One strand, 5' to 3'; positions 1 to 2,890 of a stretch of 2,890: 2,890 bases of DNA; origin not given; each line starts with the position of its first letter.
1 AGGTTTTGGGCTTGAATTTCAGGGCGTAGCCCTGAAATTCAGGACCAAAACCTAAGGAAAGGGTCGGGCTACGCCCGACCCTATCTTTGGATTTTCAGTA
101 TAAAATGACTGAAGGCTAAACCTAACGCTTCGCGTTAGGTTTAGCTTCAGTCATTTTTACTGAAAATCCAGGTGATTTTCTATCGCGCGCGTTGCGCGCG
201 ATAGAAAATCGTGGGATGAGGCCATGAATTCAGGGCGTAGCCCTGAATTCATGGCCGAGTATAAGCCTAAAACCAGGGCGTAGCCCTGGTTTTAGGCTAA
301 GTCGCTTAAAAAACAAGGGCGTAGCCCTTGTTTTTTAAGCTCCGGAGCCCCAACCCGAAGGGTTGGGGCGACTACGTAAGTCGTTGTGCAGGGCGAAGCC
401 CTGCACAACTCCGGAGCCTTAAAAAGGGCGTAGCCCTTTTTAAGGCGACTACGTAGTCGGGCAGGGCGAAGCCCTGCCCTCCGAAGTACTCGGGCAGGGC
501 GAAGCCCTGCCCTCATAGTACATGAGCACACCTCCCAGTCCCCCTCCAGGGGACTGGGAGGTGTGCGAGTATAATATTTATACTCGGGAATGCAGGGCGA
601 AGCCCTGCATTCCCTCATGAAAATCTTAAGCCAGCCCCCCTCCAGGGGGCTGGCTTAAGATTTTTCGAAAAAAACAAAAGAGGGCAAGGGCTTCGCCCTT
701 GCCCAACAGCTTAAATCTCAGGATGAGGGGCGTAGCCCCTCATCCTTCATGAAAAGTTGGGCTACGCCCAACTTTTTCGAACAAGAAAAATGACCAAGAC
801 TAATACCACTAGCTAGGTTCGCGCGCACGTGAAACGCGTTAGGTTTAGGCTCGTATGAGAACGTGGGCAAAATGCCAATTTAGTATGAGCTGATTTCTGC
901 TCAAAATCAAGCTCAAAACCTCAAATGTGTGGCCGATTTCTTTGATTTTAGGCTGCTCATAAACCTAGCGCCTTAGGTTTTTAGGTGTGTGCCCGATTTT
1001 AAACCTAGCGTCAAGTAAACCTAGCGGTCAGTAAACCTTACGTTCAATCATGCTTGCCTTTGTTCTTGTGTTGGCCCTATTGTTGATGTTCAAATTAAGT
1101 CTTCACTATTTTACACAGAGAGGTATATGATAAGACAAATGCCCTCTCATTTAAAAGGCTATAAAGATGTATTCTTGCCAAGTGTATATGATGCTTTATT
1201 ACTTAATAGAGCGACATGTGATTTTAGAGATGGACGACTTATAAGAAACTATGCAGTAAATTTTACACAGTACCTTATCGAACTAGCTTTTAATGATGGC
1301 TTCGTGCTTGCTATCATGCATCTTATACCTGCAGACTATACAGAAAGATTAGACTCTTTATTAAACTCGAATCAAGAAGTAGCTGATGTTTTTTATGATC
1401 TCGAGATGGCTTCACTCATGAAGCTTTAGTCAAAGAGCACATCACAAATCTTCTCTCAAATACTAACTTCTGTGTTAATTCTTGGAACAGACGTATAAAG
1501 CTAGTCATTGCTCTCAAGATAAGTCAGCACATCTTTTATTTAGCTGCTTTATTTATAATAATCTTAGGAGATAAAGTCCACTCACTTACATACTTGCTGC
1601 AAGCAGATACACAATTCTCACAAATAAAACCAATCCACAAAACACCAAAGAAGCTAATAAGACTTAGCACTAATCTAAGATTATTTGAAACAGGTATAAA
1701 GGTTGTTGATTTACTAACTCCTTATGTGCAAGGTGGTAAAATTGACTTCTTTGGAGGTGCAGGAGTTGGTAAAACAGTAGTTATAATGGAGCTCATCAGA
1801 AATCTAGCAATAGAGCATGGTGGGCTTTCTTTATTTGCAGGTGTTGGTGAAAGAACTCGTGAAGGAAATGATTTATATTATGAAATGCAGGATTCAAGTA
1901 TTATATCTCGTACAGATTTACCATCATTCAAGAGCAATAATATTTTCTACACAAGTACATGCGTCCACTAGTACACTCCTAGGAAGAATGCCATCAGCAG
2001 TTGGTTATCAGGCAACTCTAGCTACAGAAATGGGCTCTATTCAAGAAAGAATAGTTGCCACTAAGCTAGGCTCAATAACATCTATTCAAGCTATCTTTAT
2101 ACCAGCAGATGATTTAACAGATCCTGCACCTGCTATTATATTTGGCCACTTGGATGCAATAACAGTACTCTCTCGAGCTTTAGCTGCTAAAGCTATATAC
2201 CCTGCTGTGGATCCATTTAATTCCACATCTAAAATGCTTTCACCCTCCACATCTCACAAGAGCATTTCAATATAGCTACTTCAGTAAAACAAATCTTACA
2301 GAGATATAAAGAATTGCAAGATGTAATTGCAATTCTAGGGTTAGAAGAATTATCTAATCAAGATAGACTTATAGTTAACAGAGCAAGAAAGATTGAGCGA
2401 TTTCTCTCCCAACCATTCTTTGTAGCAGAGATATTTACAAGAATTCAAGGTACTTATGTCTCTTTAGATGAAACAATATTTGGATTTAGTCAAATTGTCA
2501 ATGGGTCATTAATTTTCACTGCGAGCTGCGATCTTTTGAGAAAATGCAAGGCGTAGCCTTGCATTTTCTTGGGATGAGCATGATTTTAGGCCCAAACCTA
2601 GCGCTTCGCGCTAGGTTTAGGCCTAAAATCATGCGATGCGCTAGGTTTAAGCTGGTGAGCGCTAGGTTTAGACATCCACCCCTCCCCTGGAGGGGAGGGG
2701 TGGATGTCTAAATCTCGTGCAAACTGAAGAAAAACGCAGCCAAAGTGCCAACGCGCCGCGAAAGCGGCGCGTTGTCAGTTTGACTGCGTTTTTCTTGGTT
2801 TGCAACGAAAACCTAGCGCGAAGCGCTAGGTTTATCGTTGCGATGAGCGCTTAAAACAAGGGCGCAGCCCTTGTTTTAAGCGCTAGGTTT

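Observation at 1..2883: Related hairpin copies differ by mirrored (compensated) changes in both arms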

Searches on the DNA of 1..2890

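Call 35: search_rna_families(sources=[window, L009, L003, L001], threshold=gathering)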
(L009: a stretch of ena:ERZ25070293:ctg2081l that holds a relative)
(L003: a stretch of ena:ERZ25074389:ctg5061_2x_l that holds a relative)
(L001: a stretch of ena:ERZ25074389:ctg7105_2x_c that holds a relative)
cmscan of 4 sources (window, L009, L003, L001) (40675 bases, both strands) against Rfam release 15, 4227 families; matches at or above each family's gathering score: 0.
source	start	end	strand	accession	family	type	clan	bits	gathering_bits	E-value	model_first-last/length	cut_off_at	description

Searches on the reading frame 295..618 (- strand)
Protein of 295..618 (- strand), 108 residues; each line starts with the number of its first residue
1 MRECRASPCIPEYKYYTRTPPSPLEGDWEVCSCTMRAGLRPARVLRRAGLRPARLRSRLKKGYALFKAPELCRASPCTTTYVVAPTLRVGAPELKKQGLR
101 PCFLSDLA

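Call 51: find_homologous_proteins(query=window:295-618:-, max_evalue=0.01)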
Query seq(108 aa) (108 aa): 2 proteins with E <= 0.01 among 364 candidates.
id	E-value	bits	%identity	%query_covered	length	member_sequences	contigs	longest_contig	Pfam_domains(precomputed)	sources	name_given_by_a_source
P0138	4.9e-24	103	95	51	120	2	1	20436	-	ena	-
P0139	1.5e-8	53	53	62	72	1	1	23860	-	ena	-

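Call 52: find_encoding_contigs(protein=P0138, flank=10000, max_places=4)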
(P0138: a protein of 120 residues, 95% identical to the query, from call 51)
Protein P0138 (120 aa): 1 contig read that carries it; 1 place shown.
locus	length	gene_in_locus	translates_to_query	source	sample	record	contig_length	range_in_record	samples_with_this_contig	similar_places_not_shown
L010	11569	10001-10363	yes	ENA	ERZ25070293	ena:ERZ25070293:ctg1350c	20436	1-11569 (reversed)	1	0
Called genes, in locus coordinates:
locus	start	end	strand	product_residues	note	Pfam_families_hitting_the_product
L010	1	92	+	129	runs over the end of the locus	-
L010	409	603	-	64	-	-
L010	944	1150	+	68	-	-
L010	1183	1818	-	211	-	PF00223:PsaA_PsaB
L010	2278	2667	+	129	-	-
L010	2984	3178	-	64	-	-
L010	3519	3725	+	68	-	-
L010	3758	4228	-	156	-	PF00223:PsaA_PsaB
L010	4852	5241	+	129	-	-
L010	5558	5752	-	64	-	-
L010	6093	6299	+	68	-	-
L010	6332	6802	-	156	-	PF00223:PsaA_PsaB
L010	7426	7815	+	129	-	-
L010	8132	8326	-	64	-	-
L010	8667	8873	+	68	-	-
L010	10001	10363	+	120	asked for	-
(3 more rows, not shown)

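Call 53: find_encoding_contigs(protein=P0139, flank=10000, max_places=4)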
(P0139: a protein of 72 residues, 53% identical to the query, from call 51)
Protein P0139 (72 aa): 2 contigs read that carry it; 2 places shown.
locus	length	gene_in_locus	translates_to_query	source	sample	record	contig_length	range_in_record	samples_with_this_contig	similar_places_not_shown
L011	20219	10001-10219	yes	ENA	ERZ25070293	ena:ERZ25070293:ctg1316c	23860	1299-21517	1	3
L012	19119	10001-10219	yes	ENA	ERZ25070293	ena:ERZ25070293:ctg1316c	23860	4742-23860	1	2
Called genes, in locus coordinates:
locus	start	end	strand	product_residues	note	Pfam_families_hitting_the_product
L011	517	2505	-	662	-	PF00223:PsaA_PsaB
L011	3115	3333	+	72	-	-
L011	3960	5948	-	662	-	PF00223:PsaA_PsaB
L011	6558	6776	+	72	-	-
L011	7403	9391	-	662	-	PF00223:PsaA_PsaB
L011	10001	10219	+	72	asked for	-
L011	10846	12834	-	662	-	PF00223:PsaA_PsaB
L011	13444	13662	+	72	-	-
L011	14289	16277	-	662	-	PF00223:PsaA_PsaB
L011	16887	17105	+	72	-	-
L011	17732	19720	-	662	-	PF00223:PsaA_PsaB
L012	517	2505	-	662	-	PF00223:PsaA_PsaB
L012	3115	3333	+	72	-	-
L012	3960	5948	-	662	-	PF00223:PsaA_PsaB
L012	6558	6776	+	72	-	-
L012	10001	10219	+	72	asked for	-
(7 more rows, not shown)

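Call 67: find_homologous_proteins(query=L011:517-2505:-)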
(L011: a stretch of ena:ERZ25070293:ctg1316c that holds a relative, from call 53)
Query L011:517-2505:- (662 aa): 2804 proteins with E <= 0.001 among 8000 candidates; the best 120 are listed.
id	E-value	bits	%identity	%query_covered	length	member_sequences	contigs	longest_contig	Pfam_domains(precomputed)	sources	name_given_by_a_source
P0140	0.0e+0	1325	90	100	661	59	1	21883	PF00223.25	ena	-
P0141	0.0e+0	1174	79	100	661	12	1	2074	PF00223.25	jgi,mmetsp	mmetsp:Transcript_6945/g.14901 ORF Transcript_6945/g.14901 Transcript_6945/m.14901 type:complete len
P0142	0.0e+0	1168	82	100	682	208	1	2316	PF00223.25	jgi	-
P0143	0.0e+0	1071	74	100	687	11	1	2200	PF00223.25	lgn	-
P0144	1.2e-266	905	68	93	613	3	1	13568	PF00223.25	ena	-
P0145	3.5e-247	840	60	100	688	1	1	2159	PF00223.25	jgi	-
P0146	6.7e-242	823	57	100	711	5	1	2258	PF00223.25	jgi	jgi:photosystem I P700 chlorophyll a apoprotein A2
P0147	1.2e-238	812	59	100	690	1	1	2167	PF00223.25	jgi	jgi:photosystem I P700 chlorophyll a apoprotein A2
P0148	3.4e-233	794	59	100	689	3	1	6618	PF00223.25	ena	-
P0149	1.3e-232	792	58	100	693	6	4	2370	PF00223.25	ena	-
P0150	1.0e-230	786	82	66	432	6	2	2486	PF00223.25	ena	-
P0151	1.1e-229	783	54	100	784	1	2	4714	PF00223.25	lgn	-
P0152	1.8e-229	782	58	100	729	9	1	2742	PF00223.25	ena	-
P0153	4.4e-227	774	54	100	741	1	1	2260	PF00223.25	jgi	-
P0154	1.3e-226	772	53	100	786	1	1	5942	PF00223.25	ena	-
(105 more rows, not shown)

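Call 70: find_encoding_contigs(protein=P0140, flank=3500, max_places=4)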
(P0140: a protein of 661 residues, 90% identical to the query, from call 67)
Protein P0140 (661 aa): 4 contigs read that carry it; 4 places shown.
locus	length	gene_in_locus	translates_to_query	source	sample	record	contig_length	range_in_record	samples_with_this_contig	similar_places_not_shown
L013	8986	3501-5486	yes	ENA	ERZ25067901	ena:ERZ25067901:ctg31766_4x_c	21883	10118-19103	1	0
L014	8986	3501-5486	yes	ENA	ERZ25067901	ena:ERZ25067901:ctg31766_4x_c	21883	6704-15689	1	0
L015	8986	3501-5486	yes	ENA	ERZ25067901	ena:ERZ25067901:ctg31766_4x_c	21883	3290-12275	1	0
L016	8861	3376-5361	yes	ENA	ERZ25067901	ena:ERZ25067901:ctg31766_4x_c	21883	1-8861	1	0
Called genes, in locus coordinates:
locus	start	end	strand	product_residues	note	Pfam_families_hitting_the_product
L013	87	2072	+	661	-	PF00223:PsaA_PsaB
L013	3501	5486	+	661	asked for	PF00223:PsaA_PsaB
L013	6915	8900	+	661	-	PF00223:PsaA_PsaB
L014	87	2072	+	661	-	PF00223:PsaA_PsaB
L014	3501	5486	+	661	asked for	PF00223:PsaA_PsaB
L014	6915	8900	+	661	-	PF00223:PsaA_PsaB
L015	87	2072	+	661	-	PF00223:PsaA_PsaB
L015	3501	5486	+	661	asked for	PF00223:PsaA_PsaB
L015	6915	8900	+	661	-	PF00223:PsaA_PsaB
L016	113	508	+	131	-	PF00223:PsaA_PsaB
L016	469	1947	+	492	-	PF00223:PsaA_PsaB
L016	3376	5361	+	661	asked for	PF00223:PsaA_PsaB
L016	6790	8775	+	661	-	PF00223:PsaA_PsaB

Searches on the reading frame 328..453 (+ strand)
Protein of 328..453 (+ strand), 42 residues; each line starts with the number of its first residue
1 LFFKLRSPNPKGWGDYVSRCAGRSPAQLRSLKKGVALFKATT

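Call 69: find_encoding_contigs(protein=window:328-453:+, flank=4000, max_places=10)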
Protein window:328-453:+ (42 aa): no gene with exactly this product is on record in the collection.

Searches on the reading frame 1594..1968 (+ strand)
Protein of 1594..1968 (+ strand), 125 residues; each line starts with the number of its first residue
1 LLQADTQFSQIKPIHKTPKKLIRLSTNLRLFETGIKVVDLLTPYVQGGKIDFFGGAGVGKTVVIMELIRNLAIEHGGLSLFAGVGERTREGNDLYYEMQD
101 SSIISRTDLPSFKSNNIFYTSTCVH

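Call 37: search_protein_families(library=pfam, proteins=[window:1594-1968:+], max_evalue=0.01)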
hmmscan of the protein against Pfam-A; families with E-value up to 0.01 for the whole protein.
window:1594-1968:+ (125 aa): 2 families
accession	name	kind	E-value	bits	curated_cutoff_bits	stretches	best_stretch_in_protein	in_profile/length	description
PF00006.31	ATP-synt_ab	-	8.6e-15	55.4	29.5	1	34-108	1-73/213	ATP synthase alpha/beta family, nucleotide-binding domain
PF03193.22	RsgA_GTPase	-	0.0022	18.3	30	1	37-113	96-169/174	RsgA GTPase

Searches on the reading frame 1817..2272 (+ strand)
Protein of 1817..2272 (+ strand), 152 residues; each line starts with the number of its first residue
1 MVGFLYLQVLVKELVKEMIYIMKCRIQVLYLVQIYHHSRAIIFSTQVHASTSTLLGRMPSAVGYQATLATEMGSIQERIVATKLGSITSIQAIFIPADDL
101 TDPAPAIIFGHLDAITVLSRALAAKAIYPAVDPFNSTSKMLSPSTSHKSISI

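Call 23: find_encoding_contigs(protein=window:1817-2272:+, flank=10000, max_places=6)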
Protein window:1817-2272:+ (152 aa): no gene with exactly this product is on record in the collection.

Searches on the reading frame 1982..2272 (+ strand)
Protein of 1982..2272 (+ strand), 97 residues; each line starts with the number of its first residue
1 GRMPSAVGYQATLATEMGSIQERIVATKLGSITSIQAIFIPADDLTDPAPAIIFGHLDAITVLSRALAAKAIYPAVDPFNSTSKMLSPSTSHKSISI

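Call 37: search_protein_families(library=pfam, proteins=[window:1982-2272:+], max_evalue=0.01)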
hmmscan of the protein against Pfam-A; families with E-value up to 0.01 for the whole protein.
window:1982-2272:+ (97 aa): 1 family
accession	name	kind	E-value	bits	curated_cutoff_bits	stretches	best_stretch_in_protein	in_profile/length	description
PF00006.31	ATP-synt_ab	-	3.8e-23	82.7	29.5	1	1-83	129-213/213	ATP synthase alpha/beta family, nucleotide-binding domain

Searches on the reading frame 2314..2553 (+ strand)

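Call 37: search_protein_families(library=pfam, proteins=[window:2314-2553:+], max_evalue=0.01)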
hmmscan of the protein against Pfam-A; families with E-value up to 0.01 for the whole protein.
window:2314-2553:+ (80 aa): 1 family
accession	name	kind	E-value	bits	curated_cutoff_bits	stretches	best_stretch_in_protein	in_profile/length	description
PF22919.1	ATP-synt_VA_C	-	2.5e-09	37.5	24.7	1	2-55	30-85/101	C-terminal domain of V and A type ATP synthase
